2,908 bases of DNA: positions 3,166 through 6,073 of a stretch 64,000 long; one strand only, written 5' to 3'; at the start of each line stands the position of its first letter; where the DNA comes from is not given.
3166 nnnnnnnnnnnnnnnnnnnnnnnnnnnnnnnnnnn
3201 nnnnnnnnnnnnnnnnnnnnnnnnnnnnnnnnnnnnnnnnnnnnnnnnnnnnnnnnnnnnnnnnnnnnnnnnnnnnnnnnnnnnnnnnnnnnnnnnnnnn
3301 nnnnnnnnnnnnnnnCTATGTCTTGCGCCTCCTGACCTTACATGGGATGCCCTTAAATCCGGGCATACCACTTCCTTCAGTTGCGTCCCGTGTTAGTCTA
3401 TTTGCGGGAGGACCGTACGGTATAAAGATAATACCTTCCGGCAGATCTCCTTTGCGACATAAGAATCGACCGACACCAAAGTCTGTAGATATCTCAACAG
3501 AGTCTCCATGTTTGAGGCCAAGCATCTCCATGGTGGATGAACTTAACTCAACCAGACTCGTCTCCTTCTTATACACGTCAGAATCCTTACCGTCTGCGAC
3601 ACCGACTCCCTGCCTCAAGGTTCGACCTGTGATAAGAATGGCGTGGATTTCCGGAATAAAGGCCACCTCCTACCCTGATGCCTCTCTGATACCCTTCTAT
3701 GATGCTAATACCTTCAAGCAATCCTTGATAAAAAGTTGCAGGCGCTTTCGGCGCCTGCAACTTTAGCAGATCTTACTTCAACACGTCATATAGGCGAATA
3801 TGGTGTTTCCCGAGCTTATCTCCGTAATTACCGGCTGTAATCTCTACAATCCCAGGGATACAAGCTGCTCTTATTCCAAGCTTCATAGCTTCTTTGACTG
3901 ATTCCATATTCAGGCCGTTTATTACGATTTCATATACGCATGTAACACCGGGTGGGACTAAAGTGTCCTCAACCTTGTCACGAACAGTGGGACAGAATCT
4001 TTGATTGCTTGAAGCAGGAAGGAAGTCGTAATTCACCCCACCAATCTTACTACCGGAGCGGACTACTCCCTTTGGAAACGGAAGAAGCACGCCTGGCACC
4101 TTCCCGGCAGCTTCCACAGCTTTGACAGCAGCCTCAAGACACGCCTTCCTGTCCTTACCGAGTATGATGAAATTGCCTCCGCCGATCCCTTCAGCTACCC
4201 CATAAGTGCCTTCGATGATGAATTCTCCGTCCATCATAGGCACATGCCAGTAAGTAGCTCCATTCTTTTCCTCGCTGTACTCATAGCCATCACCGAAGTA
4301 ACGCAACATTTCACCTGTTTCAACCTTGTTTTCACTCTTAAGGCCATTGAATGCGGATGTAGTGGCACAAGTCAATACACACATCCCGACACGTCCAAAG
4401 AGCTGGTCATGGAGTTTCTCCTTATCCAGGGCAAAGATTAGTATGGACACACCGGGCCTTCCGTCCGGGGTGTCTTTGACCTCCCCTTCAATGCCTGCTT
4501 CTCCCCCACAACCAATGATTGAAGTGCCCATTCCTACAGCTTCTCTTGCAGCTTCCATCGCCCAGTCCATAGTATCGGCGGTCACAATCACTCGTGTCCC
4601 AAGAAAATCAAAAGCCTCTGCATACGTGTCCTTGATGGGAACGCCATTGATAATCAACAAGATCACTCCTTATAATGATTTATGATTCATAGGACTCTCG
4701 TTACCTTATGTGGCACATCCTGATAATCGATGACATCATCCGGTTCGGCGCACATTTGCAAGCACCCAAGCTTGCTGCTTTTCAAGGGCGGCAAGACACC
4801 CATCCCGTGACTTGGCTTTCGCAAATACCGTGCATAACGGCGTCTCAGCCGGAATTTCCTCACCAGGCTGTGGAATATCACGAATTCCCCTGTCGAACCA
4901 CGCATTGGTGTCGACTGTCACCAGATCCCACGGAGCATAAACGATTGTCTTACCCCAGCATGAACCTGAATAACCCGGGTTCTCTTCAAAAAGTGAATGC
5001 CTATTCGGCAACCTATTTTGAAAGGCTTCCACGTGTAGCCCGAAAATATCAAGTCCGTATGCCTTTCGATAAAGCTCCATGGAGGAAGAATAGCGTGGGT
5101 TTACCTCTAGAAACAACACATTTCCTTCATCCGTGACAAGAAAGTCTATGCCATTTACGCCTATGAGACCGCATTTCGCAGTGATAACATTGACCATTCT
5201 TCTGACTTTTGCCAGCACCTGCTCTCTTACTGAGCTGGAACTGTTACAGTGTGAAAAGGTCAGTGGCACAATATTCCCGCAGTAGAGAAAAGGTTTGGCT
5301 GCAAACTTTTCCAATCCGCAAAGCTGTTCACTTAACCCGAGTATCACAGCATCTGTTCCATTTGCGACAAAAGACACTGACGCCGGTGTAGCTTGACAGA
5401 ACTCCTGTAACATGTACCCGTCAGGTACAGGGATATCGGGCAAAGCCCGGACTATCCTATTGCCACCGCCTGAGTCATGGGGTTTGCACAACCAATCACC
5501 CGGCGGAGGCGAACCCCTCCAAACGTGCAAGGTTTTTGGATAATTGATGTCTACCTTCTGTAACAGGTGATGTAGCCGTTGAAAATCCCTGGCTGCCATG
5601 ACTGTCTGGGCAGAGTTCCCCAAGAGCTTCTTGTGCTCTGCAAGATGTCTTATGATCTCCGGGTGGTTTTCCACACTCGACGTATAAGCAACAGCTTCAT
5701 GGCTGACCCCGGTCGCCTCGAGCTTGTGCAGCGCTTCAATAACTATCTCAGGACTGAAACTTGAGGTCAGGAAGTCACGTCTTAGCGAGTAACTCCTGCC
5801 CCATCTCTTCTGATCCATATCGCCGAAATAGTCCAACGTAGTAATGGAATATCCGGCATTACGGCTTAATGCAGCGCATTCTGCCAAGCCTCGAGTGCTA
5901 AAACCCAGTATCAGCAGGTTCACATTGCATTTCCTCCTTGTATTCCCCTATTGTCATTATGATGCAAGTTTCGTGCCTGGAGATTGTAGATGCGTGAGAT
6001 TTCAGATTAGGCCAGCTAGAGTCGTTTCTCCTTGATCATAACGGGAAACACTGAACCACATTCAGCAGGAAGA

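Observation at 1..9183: Complete-looking formylmethanofuran dehydrogenase + Ftr module with adjacent H4MPT-biosynthesis genes in a bacterial backbone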

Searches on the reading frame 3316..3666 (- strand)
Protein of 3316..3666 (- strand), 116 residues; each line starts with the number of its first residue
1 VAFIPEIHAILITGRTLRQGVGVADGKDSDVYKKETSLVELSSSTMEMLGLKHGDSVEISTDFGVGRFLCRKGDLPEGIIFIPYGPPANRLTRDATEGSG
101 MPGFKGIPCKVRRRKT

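Call 5: search_protein_families(library=pfam, proteins=[window:3316-3666:-], max_evalue=0.01)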
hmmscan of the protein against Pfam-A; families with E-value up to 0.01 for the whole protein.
window:3316-3666:- (116 aa): 2 families
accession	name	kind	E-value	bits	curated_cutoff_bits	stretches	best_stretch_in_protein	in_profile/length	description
PF01568.27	Molydop_binding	-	9.2e-14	51.9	26.8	1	10-107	2-109/110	Molydopterin dinucleotide binding domain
PF02359.24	CDC48_N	-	0.0093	16.6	35.1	0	35-61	13-39/85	Cell division protein 48 (CDC48), N-terminal domain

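Call 6: search_protein_families(library=ncbifam, proteins=[window:3316-3666:-], max_evalue=0.01)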
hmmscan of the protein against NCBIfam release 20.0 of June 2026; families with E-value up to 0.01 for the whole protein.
window:3316-3666:- (116 aa): 4 families
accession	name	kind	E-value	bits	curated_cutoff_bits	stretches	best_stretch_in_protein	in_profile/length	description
NF042908.1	FMD_DH_FwdD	exception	9.1e-24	84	175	1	9-112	3-107/129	tungsten-dependent formylmethanofuran dehydrogenase subunit FwdD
NF005895.0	PRK07860.1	equivalog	0.00011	20.3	802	1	8-100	702-794/811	NADH-quinone oxidoreductase subunit G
TIGR01591.1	Fdh-alpha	equivalog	0.0036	15.4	666.25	1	7-110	561-671/672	formate dehydrogenase subunit alpha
TIGR02693.1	arsenite_ox_L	equivalog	0.0064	14.5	359.05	1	36-113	724-805/806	arsenate reductase (azurin) large subunit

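Call 8: search_solved_structures(query=window:3316-3666:-, show_alignments=2, max_evalue=0.01)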
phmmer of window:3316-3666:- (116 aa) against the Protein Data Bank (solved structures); distinct sequences matched with E-value up to 0.01: 6.
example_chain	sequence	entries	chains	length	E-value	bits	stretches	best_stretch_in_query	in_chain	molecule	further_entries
2ki8_A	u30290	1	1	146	7.1e-21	77.6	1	10-112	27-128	Tungsten formylmethanofuran dehydrogenase, subunit D (FwdD-2)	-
5t5i_D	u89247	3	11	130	2.2e-19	72.8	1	9-111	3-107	Tungsten formylmethanofuran dehydrogenase subunit fwdD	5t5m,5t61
8rja_D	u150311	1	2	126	7.6e-18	67.8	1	11-111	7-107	Formylmethanofuran dehydrogenase subunit D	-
9sfi_S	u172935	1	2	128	6.6e-17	64.8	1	10-115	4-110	Formylmethanofuran dehydrogenase subunit D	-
7bkb_J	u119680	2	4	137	1.6e-06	31.3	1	11-111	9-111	Formylmethanofuran dehydrogenase, subunit D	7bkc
9sw6_K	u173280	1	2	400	6.1e-06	29.5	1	8-113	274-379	Molybdenum-containing formylmethanofuran dehydrogenase 1 subunit C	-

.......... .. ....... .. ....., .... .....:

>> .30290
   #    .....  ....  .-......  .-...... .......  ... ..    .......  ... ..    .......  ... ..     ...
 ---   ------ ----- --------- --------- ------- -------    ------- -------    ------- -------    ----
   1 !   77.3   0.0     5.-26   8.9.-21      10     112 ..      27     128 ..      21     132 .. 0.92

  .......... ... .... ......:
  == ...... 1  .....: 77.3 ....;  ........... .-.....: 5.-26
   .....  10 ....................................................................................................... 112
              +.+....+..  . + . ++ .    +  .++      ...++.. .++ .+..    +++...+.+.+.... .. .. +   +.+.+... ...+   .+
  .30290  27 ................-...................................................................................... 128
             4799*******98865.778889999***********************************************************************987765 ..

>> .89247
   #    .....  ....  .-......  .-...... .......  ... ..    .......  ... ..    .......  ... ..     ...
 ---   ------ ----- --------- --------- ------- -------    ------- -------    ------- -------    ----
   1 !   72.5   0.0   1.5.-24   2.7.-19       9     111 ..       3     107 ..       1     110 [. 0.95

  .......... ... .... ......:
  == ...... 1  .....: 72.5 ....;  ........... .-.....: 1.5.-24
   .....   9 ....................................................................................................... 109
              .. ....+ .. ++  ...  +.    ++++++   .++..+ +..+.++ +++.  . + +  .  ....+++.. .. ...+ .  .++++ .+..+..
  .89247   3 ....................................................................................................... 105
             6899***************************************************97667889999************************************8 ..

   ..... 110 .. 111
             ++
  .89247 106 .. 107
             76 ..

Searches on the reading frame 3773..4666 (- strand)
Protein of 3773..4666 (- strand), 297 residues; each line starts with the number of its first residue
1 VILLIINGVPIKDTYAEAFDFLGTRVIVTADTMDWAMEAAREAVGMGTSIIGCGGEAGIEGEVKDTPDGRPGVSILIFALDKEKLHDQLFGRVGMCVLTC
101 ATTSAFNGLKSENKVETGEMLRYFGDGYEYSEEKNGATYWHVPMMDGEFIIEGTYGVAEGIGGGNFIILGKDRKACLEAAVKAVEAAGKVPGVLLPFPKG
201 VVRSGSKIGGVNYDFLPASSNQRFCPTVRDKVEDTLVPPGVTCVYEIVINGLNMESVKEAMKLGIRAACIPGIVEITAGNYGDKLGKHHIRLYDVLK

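Call 5: search_protein_families(library=pfam, proteins=[window:3773-4666:-], max_evalue=0.01)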
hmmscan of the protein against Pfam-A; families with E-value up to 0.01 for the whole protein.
window:3773-4666:- (297 aa): 2 families
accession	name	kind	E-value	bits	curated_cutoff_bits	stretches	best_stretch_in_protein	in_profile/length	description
PF02741.20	FTR_C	-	5.5e-58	195.7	25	1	147-295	1-149/149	FTR, proximal lobe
PF01913.23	FTR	-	2e-53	180.6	27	1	5-144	2-142/142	Formylmethanofuran-tetrahydromethanopterin formyltransferase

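Call 6: search_protein_families(library=ncbifam, proteins=[window:3773-4666:-], max_evalue=0.01)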
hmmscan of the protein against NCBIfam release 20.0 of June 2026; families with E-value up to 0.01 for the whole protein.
window:3773-4666:- (297 aa): 2 families
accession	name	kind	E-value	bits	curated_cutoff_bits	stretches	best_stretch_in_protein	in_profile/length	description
NF002554.0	PRK02114.1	subfamily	5.3e-119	397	297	1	5-296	2-296/297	formylmethanofuran--tetrahydromethanopterin N-formyltransferase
TIGR03119.1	one_C_fhcD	equivalog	5.4e-115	383.8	292.6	1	11-294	1-287/288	formylmethanofuran--tetrahydromethanopterin N-formyltransferase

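Call 48: search_solved_structures(query=window:3773-4666:-, show_alignments=1)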
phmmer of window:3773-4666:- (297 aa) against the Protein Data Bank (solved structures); distinct sequences matched with E-value up to 0.001: 4.
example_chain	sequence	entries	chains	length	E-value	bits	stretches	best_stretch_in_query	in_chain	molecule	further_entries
1m5h_A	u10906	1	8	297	3.4e-93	315.2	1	6-294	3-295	Formylmethanofuran--tetrahydromethanopterin formyltransferase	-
1ftr_A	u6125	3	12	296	8.8e-92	310.6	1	6-295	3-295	FORMYLMETHANOFURAN:TETRAHYDROMETHANOPTERIN FORMYLTRANSFERASE | Formylmethanofuran--tetrahydromethanopterin formyltransferase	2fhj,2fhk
1m5s_A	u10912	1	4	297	2.4e-87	296.1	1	6-295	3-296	Formylmethanofuran--tetrahydromethanopterin formyltransferase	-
6s6y_D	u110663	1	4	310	1.9e-81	276.7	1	6-296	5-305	Formylmethanofuran--tetrahydromethanopterin formyltransferase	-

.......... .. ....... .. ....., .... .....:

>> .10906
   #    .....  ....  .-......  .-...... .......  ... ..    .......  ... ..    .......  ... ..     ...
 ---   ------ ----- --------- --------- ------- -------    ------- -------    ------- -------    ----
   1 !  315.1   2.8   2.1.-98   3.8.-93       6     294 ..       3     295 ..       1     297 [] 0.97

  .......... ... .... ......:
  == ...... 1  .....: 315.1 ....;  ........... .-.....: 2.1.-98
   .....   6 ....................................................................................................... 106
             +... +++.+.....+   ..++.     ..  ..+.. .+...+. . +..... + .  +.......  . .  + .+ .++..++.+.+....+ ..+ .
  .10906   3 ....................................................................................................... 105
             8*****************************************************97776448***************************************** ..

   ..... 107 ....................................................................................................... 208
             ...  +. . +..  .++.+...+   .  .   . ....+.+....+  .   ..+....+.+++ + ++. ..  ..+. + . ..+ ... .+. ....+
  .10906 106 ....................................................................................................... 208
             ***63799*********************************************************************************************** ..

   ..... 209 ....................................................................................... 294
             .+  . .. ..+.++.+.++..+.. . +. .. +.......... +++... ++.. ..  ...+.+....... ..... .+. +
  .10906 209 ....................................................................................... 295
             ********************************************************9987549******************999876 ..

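Call 64: search_solved_structures(query=window:3773-4666:-, show_alignments=4)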
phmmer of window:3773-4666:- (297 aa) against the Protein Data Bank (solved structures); distinct sequences matched with E-value up to 0.001: 4.
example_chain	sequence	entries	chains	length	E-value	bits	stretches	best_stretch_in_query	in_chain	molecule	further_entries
1m5h_A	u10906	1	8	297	3.4e-93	315.2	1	6-294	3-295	Formylmethanofuran--tetrahydromethanopterin formyltransferase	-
1ftr_A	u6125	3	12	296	8.8e-92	310.6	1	6-295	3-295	FORMYLMETHANOFURAN:TETRAHYDROMETHANOPTERIN FORMYLTRANSFERASE | Formylmethanofuran--tetrahydromethanopterin formyltransferase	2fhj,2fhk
1m5s_A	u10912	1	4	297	2.4e-87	296.1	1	6-295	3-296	Formylmethanofuran--tetrahydromethanopterin formyltransferase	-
6s6y_D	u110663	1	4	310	1.9e-81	276.7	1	6-296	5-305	Formylmethanofuran--tetrahydromethanopterin formyltransferase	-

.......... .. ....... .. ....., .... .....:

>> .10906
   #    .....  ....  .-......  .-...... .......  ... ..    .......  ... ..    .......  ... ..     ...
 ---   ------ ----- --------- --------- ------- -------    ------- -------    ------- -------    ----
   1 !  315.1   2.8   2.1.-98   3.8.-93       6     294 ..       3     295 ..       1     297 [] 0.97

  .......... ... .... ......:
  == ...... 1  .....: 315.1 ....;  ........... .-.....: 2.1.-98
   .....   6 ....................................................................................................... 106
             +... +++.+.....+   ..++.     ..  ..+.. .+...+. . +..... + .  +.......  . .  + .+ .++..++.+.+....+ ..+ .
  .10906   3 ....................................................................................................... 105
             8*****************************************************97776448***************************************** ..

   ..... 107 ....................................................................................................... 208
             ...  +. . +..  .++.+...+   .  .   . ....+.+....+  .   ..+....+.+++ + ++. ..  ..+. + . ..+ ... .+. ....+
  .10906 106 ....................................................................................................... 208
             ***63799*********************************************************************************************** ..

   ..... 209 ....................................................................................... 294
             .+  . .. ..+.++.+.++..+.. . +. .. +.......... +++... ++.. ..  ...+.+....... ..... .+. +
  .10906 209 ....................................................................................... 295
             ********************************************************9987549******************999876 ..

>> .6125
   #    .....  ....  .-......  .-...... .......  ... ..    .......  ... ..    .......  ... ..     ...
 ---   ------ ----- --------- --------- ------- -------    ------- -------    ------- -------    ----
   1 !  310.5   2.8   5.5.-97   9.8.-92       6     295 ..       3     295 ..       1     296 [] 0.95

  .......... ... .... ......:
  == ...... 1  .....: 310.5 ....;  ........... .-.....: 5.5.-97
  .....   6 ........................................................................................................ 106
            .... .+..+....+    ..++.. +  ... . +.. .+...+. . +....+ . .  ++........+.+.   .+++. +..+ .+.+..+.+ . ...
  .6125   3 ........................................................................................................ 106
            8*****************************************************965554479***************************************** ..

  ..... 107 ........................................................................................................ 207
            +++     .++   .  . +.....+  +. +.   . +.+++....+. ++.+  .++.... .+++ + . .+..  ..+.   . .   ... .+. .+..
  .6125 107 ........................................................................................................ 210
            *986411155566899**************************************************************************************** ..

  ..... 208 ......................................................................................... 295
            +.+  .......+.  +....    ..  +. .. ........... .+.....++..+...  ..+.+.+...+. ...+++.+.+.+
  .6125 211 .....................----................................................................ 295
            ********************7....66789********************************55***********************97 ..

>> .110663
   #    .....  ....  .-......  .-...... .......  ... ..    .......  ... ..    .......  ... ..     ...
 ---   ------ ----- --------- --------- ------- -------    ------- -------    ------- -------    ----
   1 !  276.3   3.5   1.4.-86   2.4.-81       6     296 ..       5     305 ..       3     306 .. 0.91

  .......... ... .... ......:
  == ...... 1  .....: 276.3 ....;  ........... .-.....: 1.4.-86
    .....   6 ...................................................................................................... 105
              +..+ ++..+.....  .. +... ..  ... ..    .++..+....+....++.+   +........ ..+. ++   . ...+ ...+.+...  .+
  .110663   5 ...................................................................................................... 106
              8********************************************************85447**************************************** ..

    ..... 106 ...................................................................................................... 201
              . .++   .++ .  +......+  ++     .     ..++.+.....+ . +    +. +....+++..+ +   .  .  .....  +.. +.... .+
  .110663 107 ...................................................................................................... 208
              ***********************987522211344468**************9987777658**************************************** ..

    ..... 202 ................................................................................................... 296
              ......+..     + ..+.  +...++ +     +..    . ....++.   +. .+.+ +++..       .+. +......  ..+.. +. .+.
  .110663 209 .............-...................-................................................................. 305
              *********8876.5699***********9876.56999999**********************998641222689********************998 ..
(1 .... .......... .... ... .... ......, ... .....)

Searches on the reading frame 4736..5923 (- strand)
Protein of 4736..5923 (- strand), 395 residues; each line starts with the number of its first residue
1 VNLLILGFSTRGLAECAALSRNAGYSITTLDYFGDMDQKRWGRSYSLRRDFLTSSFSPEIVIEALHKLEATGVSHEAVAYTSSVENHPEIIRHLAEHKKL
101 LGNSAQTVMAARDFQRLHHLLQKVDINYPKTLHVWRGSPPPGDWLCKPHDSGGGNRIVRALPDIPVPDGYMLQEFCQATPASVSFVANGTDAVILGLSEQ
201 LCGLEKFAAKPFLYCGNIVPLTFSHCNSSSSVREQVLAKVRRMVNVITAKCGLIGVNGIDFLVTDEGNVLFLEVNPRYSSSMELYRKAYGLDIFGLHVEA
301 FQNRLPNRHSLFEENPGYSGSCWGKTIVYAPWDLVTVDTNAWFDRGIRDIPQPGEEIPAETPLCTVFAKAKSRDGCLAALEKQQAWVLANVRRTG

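Call 5: search_protein_families(library=pfam, proteins=[window:4736-5923:-], max_evalue=0.01)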
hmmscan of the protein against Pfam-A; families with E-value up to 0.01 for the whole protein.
window:4736-5923:- (395 aa): 5 families
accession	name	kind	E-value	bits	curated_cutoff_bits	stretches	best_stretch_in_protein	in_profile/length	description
PF02655.19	ATP-grasp_3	-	3.5e-19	69.9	23.2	1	118-279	8-158/160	ATP-grasp domain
PF02786.22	CPSase_L_D2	-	0.00058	19.9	19.8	1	234-294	135-196/211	Carbamoyl-phosphate synthase L chain, ATP binding domain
PF02222.28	ATP-grasp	-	0.0025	17.9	27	1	228-278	114-163/179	ATP-grasp domain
PF15632.11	ATPgrasp_Ter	-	0.0055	16.9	29.1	0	243-304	52-111/131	ATP-grasp in the biosynthetic pathway with Ter operon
PF14398.11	ATPgrasp_YheCD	-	0.0077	15.9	26.8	0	230-282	179-231/255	YheC/D like ATP-grasp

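Call 6: search_protein_families(library=ncbifam, proteins=[window:4736-5923:-], max_evalue=0.01)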
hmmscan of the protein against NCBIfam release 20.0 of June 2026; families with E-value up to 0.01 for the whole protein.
window:4736-5923:- (395 aa): 10 families
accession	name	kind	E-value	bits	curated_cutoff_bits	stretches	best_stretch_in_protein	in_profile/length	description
TIGR01369.1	CPSaseII_lrg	equivalog_domain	3.1e-07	28.4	1027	1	229-303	793-866/1052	carbamoyl-phosphate synthase (glutamine-hydrolyzing) large subunit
NF040722.1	MfnD_Meth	equivalog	1e-06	28.4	400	1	166-282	157-255/288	tyramine--L-glutamate ligase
NF003671.0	PRK05294.1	equivalog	6.6e-06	24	599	1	229-297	790-857/1058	carbamoyl-phosphate synthase large subunit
NF005315.0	PRK06849.1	equivalog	0.00011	21.3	406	1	238-297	236-295/389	hypothetical protein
NF006766.0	PRK09288.1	equivalog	0.00035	19.4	339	1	231-301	239-308/396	formate-dependent phosphoribosylglycinamide formyltransferase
NF004675.0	PRK06019.1-1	equivalog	0.00044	19.1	375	1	230-303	226-299/375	5-(carboxyamino)imidazole ribonucleotide synthase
TIGR01142.1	purT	equivalog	0.00081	18.4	502.15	1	232-301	227-295/380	phosphoribosylglycinamide formyltransferase 2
NF004676.0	PRK06019.1-2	equivalog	0.00083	18.5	387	1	230-300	227-297/363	5-(carboxyamino)imidazole ribonucleotide synthase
TIGR01205.1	D_ala_D_alaTIGR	subfamily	0.0042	16.1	245.65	1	230-276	239-285/318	D-alanine--D-alanine ligase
NF047900.1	AspMetLigLdmS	equivalog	0.0073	15.1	475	0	229-283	250-303/383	L-aspartate--L-methionine ligase LdmS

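Call 59: search_solved_structures(query=window:4736-5923:-, max_evalue=0.01)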
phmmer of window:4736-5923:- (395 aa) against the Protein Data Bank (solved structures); distinct sequences matched with E-value up to 0.01: 1.
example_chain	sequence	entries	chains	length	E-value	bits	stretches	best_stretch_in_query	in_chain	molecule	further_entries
3df7_A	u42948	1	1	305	2.3e-07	33.4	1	100-296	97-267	Putative ATP-grasp superfamily protein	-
